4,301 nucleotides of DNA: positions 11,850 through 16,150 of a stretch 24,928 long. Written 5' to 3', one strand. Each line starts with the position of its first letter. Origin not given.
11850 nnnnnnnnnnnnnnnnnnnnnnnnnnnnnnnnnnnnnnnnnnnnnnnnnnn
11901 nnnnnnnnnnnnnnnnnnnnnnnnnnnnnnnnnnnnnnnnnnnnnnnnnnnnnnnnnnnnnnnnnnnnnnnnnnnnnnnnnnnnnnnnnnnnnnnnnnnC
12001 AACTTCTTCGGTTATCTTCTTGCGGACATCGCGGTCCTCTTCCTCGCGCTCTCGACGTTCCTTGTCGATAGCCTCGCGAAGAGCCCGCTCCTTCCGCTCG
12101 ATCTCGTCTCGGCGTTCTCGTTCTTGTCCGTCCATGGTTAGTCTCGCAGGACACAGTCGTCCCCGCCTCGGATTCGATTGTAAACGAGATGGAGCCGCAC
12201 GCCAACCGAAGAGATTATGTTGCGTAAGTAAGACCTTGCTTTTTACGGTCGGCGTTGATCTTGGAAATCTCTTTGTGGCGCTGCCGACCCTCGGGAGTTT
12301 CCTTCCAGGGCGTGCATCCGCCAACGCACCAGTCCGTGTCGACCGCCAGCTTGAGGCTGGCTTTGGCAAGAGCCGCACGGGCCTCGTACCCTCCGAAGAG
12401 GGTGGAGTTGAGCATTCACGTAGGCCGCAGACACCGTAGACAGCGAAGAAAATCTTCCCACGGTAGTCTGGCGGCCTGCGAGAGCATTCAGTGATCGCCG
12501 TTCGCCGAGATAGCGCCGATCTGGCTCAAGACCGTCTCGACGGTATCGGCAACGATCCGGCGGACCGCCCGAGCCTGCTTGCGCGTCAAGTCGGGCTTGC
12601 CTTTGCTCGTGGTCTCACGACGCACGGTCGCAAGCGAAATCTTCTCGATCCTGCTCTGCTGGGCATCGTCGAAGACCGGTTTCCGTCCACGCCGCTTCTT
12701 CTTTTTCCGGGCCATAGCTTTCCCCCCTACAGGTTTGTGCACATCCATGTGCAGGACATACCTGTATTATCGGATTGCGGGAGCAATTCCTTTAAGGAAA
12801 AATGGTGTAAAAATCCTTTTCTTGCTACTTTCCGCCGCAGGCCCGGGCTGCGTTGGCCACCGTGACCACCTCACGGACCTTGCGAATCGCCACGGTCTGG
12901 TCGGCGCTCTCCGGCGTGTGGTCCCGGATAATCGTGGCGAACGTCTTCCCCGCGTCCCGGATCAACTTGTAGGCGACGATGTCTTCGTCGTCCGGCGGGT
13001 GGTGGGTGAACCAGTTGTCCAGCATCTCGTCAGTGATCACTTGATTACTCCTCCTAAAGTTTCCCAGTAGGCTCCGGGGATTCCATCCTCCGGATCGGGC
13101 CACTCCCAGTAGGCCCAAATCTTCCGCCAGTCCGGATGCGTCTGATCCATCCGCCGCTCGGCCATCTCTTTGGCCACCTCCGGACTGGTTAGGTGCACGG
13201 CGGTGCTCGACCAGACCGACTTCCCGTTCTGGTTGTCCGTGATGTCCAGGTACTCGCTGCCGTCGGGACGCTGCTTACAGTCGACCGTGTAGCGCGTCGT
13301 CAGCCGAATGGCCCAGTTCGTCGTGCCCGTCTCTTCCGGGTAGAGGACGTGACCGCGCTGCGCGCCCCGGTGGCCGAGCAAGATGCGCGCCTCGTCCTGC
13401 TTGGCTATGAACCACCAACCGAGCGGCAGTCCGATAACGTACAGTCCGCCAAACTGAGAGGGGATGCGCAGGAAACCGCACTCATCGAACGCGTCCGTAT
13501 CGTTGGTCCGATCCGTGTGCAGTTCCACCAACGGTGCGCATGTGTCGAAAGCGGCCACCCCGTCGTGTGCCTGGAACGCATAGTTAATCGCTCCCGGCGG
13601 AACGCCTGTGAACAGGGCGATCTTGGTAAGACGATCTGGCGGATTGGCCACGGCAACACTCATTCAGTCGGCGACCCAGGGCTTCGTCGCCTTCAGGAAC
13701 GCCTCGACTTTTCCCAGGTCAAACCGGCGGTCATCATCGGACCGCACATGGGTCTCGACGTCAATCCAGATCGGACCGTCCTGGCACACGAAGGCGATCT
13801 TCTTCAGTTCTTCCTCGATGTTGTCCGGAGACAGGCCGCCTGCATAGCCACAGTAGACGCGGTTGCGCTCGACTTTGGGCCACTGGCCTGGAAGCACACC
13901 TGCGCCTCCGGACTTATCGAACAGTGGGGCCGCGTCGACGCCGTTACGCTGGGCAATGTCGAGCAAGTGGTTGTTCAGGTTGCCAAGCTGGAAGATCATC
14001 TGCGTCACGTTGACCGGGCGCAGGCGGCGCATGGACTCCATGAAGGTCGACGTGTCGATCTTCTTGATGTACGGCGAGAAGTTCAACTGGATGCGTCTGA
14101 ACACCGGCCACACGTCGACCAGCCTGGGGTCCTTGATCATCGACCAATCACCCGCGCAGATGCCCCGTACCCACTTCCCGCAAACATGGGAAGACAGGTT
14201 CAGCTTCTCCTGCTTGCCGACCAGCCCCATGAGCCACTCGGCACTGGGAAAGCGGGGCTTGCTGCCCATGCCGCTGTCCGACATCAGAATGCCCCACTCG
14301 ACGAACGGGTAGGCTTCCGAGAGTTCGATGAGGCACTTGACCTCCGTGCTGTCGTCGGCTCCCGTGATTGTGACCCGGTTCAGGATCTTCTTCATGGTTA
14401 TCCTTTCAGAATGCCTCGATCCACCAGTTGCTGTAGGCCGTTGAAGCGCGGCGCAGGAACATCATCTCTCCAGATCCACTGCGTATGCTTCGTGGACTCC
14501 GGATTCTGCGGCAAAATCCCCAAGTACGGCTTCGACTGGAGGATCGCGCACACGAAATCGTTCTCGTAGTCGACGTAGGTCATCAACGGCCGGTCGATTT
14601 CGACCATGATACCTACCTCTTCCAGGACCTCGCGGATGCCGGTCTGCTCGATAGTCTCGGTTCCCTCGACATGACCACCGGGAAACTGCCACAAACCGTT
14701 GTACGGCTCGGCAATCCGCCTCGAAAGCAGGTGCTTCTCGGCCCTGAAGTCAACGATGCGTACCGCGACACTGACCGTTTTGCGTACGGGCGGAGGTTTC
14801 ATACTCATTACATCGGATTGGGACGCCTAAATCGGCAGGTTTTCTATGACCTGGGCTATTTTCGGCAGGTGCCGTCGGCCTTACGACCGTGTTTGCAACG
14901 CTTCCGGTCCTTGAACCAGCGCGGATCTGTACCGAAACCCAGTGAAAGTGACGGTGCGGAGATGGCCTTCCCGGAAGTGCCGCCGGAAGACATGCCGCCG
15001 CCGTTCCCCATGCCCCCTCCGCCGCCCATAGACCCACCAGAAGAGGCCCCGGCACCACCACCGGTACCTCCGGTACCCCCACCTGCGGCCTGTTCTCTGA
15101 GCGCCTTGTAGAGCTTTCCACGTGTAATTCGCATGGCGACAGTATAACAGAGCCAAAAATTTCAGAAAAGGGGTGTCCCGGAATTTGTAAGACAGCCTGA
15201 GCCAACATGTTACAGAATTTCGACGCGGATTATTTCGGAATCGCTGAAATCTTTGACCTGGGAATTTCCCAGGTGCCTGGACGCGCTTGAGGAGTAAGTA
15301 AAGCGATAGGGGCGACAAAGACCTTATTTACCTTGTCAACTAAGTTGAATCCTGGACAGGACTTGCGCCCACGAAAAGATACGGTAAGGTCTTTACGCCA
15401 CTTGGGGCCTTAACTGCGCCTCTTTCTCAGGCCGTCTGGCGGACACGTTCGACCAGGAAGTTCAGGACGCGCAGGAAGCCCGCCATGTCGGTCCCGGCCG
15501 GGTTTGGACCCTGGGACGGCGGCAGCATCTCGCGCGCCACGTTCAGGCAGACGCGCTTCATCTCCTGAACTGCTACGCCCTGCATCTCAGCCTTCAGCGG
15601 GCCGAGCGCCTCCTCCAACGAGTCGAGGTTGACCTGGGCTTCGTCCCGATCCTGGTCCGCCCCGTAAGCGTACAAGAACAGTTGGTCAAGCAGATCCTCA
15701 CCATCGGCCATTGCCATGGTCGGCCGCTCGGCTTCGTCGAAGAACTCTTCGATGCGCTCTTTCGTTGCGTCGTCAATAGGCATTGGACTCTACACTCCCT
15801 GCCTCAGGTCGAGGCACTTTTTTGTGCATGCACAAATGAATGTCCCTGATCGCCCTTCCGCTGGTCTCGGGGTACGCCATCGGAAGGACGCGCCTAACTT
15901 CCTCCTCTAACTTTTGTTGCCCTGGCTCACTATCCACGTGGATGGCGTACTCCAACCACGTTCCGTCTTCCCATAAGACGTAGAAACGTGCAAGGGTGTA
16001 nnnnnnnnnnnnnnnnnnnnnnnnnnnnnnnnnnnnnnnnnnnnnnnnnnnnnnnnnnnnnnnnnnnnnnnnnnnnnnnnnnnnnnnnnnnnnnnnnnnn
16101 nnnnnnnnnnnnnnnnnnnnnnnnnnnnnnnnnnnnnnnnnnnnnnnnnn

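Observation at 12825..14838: Nudix hydrolase / TrpF-PRAI-like TIM barrel / 208-aa / 71-aa operon behind one leaderless promoter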

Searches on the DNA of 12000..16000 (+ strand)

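Call 6: search_dna_similar(query=window:12000-16000:+, collection=phages, mode=distant, max_rows=15)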
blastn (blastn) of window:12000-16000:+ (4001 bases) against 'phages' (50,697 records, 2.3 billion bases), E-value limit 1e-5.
No match.
